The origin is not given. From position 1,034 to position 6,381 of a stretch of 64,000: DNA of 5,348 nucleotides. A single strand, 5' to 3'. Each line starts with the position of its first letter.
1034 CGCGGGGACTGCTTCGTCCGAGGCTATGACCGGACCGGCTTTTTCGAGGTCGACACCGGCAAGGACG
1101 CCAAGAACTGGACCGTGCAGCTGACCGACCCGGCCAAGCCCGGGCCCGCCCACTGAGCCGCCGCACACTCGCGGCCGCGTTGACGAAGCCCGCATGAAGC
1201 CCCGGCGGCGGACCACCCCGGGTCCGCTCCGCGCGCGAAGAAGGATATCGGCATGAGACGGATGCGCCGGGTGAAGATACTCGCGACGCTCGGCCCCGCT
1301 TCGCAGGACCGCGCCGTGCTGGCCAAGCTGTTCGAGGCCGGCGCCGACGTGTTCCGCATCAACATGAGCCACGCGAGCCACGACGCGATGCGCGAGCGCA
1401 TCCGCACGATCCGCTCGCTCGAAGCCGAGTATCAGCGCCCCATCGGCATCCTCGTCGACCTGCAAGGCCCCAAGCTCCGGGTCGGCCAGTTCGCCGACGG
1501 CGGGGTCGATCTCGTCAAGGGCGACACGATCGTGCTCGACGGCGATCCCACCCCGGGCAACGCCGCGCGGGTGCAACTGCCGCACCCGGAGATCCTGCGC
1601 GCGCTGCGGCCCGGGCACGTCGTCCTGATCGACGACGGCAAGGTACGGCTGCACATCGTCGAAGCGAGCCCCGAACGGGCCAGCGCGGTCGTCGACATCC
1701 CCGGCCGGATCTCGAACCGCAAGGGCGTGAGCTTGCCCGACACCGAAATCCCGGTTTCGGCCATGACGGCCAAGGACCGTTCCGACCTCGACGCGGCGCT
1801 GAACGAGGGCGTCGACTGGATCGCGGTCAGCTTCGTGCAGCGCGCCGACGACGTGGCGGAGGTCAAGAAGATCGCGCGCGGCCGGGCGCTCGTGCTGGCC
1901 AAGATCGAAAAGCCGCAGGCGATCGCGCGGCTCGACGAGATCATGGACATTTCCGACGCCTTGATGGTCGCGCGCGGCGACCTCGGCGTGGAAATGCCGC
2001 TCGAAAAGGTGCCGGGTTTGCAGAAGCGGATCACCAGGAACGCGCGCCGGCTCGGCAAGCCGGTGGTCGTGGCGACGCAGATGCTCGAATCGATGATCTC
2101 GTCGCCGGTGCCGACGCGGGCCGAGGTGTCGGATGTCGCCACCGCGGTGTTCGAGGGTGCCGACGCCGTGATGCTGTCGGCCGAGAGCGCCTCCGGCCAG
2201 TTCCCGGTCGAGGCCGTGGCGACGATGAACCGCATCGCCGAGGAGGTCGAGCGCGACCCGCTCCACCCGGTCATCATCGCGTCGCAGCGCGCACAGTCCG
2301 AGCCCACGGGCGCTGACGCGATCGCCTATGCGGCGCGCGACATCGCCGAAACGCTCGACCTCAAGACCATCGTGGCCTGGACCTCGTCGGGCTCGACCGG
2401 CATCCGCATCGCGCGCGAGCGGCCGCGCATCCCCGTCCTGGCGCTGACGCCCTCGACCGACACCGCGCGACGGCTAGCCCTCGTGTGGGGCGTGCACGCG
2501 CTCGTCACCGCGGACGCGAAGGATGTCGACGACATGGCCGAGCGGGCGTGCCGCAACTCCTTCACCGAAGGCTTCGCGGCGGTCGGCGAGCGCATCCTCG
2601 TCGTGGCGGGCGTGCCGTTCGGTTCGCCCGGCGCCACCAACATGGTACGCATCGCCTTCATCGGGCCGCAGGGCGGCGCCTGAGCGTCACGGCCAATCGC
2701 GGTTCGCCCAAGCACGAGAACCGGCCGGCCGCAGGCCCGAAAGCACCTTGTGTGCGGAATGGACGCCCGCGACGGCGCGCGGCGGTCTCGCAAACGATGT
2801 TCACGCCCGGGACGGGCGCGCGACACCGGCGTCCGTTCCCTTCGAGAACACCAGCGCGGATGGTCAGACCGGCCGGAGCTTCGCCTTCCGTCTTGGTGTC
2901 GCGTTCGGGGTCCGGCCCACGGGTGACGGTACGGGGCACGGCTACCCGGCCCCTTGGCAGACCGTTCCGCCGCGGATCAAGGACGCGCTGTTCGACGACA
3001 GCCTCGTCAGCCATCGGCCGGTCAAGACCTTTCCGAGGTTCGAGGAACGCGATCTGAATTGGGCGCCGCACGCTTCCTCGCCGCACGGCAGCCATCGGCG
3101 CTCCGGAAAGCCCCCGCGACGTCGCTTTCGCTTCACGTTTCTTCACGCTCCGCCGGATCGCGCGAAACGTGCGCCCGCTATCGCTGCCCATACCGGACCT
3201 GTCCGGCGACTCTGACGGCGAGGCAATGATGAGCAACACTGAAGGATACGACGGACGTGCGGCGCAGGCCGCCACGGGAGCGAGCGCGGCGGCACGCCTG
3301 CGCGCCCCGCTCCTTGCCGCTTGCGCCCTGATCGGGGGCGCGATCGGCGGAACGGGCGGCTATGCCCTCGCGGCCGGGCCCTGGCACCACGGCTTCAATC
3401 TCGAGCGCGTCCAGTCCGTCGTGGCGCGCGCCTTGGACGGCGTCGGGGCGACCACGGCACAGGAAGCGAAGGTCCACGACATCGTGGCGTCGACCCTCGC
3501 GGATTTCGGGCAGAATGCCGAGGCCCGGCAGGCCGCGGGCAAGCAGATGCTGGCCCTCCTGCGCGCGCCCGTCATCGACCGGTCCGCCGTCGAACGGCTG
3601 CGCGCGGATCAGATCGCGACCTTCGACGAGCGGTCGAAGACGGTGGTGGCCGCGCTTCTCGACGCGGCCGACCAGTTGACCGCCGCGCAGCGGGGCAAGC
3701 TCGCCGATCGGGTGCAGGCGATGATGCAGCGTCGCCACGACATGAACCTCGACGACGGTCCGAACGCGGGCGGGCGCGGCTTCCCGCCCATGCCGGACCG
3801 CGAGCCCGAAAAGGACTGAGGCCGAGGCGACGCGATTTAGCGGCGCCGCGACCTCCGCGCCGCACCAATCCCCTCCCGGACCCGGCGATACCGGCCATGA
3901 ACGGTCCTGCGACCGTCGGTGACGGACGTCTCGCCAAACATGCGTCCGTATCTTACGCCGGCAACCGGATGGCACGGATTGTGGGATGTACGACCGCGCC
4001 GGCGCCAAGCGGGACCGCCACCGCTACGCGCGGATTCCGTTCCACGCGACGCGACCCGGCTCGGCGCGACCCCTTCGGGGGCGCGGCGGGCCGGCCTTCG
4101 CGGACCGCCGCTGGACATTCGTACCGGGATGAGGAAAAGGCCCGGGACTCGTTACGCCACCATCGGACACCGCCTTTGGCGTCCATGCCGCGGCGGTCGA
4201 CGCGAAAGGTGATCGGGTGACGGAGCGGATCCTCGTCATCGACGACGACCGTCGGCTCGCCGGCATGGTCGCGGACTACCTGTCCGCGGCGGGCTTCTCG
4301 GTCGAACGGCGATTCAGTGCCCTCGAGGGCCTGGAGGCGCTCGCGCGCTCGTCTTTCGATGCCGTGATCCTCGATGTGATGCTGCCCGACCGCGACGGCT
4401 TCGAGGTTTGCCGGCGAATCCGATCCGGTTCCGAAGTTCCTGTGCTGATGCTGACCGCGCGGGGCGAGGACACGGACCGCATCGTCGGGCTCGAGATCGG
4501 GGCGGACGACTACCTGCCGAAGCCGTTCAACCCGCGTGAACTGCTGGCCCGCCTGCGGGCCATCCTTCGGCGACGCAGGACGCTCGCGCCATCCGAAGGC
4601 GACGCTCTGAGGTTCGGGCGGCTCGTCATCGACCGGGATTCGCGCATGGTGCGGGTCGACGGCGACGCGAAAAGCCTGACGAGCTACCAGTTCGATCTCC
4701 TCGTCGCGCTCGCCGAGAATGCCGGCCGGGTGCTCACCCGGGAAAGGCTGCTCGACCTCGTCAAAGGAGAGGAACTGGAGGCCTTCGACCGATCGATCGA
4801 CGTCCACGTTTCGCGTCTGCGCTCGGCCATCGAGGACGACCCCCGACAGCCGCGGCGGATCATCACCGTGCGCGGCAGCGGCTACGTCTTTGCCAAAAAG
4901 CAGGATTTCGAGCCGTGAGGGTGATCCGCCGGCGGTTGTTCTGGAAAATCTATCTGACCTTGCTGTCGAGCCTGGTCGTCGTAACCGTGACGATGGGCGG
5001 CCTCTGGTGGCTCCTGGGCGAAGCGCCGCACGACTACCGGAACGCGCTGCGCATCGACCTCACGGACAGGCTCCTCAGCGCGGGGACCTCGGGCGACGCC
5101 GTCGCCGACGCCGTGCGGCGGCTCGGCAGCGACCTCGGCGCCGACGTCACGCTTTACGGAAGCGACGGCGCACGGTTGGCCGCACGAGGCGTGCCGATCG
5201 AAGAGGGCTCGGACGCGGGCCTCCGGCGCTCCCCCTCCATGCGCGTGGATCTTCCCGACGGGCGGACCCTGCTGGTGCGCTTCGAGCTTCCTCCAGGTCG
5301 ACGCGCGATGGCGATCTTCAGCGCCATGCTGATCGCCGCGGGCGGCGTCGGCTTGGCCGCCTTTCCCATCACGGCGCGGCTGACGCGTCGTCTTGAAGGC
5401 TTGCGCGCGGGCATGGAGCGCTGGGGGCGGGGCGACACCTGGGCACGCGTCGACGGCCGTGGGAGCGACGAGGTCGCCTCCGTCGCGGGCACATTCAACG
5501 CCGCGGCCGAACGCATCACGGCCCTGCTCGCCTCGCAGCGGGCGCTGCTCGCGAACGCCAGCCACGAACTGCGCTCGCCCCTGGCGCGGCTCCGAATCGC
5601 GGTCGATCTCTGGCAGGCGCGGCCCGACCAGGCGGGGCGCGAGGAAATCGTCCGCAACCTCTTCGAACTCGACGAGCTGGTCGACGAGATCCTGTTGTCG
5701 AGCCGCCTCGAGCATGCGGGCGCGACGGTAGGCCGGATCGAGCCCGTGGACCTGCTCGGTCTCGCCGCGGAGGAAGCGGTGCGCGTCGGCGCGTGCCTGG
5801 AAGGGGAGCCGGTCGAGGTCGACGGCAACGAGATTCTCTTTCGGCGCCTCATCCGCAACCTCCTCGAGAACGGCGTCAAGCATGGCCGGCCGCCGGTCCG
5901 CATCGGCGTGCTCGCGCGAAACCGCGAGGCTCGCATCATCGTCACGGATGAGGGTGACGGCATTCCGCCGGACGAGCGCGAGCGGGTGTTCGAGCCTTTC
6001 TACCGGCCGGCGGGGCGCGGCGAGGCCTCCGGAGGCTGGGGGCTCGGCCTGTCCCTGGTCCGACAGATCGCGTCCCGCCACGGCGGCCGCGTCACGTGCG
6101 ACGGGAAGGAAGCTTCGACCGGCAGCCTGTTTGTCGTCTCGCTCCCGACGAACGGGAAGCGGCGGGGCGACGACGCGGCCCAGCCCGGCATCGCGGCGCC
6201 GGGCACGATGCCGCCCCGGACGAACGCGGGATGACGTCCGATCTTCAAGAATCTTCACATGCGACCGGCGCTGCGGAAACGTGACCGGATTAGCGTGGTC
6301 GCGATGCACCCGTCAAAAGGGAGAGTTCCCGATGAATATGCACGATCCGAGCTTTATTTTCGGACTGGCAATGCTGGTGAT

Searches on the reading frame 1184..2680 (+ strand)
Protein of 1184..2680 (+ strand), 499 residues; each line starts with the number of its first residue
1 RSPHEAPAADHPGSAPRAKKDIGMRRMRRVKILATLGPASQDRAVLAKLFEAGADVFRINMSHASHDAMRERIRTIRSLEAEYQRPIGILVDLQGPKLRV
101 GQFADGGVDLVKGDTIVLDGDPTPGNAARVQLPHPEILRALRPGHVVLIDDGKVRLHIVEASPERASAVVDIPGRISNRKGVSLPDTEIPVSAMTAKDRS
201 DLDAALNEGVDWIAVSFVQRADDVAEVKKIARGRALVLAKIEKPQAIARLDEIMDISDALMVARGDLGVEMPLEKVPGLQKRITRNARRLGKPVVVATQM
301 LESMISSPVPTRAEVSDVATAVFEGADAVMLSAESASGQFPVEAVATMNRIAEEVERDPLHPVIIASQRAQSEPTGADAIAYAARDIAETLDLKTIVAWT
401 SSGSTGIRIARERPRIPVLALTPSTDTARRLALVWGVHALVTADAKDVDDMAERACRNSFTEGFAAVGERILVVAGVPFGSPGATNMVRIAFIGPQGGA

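Call 80: search_protein_families(library=pfam, proteins=[window:1184-2680:+], max_evalue=0.0001)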
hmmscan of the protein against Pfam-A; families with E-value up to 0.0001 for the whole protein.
window:1184-2680:+ (499 aa): 2 families
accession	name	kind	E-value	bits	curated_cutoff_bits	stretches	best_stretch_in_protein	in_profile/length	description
PF00224.27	PK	-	1.2e-102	343.9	30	1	27-345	1-328/328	Pyruvate kinase, barrel domain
PF02887.21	PK_C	-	2.1e-34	118.5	28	1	378-490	1-113/114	Pyruvate kinase, alpha/beta domain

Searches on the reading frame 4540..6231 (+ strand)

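Call 80: search_protein_families(library=pfam, proteins=[window:4540-6231:+], max_evalue=0.0001)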
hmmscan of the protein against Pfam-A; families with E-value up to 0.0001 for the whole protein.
window:4540-6231:+ (564 aa): 3 families
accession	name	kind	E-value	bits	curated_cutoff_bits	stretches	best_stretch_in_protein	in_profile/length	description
PF02518.31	HATPase_c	-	8.8e-23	81.3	26.4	1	430-537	2-109/111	Histidine kinase-, DNA gyrase B-, and HSP90-like ATPase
PF00512.31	HisKA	-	2.7e-08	34.2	26.9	1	333-392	2-65/66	His Kinase A (phospho-acceptor) domain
PF00672.30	HAMP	-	5.5e-07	30.2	25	1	278-327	3-52/53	HAMP domain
